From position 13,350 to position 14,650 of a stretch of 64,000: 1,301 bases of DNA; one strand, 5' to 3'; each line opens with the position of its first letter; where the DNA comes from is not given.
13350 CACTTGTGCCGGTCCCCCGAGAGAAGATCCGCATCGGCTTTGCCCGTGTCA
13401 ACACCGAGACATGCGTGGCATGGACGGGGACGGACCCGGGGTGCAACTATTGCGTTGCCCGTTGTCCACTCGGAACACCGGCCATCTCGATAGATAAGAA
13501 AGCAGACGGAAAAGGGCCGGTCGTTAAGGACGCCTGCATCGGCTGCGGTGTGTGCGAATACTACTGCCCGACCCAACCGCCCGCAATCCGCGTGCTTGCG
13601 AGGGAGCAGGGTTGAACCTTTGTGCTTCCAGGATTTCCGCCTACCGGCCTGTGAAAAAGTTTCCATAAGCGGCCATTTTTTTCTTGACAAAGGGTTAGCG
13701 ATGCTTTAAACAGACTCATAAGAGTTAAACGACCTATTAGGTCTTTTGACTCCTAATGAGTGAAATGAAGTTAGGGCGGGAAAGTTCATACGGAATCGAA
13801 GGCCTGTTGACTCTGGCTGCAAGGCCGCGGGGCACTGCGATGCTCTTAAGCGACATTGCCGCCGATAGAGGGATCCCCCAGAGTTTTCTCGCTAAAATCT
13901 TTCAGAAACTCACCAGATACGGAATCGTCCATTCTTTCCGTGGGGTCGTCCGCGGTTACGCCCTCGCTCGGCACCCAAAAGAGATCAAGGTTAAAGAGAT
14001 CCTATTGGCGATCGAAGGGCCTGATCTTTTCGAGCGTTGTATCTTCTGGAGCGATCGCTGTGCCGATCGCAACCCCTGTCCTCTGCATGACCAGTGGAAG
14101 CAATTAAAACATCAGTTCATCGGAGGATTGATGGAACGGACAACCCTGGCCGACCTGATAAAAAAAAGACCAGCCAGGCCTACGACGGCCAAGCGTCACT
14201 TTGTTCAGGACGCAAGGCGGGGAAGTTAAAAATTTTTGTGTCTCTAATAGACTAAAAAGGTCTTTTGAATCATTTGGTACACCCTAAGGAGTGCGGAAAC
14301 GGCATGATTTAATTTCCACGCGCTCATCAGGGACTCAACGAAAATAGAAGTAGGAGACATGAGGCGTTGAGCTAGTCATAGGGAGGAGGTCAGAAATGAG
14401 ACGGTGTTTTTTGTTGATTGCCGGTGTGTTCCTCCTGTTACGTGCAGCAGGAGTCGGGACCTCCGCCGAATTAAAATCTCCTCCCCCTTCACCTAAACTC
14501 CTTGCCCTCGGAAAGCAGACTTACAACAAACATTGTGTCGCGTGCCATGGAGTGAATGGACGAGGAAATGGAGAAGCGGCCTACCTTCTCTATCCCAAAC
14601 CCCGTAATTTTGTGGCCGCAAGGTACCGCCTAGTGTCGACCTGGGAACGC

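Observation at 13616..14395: Rrf2/NsrR-like regulator flanked by an exact 11-mer (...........) in both intergenic regions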

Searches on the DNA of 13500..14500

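Call 35: search_rna_families(source=window, start=13500, end=14500, threshold=evalue, max_evalue=1)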
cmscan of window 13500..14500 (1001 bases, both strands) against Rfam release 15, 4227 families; matches with E-value up to 1: 0.
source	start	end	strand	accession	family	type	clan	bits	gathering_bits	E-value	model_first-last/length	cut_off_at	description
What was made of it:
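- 14334..14371 (+): The proposed 5'-UTR hairpin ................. (7-bp stem, 24-nt loop). It is not supported as a feature. There is no Rfam match (call 35).
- There is no Rfam family match (call 35).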
